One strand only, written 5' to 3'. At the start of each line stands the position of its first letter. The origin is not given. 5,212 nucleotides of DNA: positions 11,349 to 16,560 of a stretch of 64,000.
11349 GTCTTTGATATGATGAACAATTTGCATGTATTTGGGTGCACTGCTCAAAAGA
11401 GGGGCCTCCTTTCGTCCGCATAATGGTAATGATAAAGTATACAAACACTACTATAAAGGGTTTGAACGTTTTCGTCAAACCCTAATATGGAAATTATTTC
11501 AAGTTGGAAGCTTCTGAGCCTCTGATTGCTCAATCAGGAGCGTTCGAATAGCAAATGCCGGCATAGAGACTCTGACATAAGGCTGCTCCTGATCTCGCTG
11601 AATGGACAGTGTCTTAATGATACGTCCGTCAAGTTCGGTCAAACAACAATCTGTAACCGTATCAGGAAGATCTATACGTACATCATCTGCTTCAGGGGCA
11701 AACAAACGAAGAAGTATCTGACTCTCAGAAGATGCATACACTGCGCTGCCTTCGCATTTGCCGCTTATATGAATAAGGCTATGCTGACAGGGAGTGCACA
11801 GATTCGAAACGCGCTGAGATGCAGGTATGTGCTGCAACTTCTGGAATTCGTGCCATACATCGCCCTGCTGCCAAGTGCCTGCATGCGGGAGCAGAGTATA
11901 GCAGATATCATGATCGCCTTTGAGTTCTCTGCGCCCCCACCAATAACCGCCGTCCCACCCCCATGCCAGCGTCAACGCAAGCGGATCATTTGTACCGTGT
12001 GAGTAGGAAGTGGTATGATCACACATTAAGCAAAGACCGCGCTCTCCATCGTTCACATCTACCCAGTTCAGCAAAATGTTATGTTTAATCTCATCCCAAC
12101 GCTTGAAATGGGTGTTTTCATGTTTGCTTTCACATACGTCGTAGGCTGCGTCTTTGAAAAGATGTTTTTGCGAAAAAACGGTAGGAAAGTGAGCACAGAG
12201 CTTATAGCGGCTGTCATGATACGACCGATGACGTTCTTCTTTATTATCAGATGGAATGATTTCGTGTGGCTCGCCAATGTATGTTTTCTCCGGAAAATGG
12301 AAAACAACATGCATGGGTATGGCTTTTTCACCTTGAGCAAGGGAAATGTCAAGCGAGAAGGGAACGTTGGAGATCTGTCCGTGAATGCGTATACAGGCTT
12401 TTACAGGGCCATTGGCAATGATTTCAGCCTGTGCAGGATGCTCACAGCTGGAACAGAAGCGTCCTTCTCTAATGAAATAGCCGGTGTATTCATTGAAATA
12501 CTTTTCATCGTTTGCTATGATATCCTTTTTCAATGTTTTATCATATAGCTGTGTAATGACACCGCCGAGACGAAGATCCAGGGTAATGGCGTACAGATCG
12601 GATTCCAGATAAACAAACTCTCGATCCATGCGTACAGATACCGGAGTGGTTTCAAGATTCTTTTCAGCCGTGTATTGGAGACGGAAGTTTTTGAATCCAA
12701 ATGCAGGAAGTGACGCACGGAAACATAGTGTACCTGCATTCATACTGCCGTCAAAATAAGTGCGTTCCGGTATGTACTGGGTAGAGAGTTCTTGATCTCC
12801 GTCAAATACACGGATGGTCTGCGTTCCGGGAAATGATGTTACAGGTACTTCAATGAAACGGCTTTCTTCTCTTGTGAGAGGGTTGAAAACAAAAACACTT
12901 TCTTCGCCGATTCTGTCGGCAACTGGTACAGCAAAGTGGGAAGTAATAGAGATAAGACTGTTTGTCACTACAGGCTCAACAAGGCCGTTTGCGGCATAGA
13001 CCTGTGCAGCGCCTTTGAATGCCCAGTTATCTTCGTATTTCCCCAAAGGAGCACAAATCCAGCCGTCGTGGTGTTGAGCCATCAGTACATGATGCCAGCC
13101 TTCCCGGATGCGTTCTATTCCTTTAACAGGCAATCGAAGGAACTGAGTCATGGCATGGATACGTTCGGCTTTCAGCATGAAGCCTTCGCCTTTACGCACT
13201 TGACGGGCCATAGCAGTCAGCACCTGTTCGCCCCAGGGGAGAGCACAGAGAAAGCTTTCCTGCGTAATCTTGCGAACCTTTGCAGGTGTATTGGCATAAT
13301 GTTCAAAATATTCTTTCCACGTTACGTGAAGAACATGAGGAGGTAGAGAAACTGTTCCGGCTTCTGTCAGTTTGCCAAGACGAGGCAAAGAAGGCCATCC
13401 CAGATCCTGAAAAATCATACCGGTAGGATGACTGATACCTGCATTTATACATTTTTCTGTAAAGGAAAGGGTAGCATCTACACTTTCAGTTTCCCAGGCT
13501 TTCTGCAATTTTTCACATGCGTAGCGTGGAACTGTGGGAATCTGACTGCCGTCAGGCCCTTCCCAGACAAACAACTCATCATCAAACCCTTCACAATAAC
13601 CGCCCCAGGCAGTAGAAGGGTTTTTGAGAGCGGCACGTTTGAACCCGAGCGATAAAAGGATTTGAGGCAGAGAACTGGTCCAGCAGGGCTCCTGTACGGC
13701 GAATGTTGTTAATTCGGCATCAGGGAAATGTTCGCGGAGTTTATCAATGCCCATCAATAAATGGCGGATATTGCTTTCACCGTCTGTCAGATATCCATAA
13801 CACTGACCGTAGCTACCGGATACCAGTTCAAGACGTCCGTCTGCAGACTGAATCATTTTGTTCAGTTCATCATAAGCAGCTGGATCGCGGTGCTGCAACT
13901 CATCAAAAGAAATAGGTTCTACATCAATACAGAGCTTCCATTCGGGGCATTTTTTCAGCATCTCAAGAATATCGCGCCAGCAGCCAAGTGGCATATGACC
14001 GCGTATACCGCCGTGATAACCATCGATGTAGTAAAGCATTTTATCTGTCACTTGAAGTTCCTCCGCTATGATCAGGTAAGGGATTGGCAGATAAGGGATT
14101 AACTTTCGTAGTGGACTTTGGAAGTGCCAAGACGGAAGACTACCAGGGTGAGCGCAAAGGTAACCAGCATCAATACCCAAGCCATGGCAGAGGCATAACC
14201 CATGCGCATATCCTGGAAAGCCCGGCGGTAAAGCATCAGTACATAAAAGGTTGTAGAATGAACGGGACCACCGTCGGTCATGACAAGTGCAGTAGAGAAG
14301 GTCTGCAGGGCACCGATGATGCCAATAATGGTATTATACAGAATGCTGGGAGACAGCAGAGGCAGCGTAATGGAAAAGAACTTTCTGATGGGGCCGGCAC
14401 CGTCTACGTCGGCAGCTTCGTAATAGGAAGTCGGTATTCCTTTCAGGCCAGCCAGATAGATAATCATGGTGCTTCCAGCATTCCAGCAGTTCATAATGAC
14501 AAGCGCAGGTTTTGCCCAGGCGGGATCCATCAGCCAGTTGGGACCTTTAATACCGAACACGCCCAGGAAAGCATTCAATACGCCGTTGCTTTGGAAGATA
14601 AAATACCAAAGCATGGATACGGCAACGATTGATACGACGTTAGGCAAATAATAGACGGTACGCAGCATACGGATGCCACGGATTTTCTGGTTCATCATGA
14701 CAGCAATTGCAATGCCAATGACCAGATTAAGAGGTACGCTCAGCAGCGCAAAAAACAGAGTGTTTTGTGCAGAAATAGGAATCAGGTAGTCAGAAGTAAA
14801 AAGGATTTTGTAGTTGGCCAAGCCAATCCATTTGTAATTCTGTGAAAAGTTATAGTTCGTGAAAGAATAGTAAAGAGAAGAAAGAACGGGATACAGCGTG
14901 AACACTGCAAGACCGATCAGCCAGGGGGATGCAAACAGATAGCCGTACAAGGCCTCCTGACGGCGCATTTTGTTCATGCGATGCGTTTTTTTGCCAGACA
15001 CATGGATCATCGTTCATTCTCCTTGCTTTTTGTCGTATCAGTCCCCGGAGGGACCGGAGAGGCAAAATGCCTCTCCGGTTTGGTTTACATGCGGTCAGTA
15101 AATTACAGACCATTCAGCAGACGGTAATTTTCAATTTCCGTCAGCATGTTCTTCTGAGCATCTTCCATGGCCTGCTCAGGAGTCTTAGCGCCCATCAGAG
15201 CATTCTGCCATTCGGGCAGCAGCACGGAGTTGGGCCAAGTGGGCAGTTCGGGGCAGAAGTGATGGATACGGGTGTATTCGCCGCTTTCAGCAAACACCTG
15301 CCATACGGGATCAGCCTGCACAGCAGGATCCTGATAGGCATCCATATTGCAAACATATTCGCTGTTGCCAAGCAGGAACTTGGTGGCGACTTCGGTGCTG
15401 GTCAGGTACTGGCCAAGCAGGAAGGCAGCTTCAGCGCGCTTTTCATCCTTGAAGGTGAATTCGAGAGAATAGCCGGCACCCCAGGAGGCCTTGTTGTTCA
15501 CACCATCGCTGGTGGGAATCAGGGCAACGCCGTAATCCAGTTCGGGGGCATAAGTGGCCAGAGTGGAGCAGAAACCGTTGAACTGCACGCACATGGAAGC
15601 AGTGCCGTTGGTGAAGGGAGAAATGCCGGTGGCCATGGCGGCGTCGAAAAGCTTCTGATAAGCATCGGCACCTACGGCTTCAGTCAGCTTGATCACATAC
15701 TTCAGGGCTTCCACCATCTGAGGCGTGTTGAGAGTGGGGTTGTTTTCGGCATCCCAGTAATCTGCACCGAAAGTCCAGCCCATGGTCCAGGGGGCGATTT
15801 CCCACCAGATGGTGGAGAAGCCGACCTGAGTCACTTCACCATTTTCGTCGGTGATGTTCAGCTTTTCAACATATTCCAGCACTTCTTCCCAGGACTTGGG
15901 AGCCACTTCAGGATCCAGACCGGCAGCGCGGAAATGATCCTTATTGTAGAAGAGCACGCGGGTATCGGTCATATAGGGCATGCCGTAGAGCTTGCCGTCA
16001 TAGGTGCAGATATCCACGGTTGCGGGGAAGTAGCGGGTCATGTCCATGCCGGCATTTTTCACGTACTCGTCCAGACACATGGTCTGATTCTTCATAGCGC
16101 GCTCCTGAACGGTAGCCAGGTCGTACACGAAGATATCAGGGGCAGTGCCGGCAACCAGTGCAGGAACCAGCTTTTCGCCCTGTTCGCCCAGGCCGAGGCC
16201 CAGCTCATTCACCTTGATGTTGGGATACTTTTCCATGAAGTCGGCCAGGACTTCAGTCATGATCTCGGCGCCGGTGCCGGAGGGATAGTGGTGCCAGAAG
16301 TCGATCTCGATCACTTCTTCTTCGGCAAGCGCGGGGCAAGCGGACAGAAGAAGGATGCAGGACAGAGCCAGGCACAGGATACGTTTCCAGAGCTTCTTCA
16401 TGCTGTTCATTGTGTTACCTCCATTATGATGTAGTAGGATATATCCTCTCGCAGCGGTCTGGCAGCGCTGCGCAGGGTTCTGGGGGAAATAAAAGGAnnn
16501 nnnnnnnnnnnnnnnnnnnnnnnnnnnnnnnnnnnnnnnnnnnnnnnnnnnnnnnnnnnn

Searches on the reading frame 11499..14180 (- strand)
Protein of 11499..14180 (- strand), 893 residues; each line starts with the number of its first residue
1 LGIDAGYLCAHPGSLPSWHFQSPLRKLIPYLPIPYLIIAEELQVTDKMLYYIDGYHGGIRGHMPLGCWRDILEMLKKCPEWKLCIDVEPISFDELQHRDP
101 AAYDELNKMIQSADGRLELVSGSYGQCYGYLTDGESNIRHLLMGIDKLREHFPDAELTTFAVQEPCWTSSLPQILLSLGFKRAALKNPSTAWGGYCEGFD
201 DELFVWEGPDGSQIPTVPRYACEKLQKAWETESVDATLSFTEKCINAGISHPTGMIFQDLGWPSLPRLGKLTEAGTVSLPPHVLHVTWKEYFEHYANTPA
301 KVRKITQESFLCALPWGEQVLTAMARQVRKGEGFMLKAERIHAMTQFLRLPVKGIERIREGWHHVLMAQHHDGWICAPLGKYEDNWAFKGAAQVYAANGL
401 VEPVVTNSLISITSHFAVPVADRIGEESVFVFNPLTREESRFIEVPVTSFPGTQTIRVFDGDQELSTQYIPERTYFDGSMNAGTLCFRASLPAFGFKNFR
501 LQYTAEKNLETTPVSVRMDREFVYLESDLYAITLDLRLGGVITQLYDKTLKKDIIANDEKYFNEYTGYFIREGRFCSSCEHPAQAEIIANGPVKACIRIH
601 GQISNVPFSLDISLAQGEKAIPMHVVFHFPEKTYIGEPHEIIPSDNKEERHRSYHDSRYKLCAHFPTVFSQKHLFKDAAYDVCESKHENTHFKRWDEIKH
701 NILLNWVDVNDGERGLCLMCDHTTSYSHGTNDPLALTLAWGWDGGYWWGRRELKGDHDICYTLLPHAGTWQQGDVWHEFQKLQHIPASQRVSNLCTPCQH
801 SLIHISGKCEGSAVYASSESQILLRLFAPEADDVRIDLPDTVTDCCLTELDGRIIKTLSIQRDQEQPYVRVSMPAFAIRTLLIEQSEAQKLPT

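Call 28: search_protein_families(library=pfam, proteins=[window:11499-14180:-], max_evalue=0.0001)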
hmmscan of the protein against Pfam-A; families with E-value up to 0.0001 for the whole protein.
window:11499-14180:- (893 aa): 2 families
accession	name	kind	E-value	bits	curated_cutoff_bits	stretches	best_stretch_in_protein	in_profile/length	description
PF01074.27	Glyco_hydro_38N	-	2.4e-08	34.2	25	1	68-217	29-173/270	Glycosyl hydrolases family 38 N-terminal domain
PF07748.19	Glyco_hydro_38C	-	2e-05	25.4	25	1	537-738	12-196/206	Glycosyl hydrolases family 38 C-terminal domain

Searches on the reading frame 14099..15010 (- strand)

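Call 60: search_protein_families(library=pfam, proteins=[window:14099-15010:-], max_evalue=0.0001)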
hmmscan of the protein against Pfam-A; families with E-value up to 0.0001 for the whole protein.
window:14099-15010:- (303 aa): 1 family
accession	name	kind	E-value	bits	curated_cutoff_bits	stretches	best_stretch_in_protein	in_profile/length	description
PF00528.27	BPD_transp_1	-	1.4e-15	58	26.4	1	96-294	2-174/184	Binding-protein-dependent transport system inner membrane component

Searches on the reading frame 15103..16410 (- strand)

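Call 60: search_protein_families(library=pfam, proteins=[window:15103-16410:-], max_evalue=0.0001)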
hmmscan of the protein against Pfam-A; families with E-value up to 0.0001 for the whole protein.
window:15103-16410:- (435 aa): 2 families
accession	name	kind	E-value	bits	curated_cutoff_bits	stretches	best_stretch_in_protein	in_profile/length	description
PF01547.30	SBP_bac_1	-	1.3e-28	101.3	26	1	47-342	6-306/307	Bacterial extracellular solute-binding protein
PF13416.11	SBP_bac_8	-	2.1e-27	97.1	27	1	54-368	2-275/279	Bacterial extracellular solute-binding protein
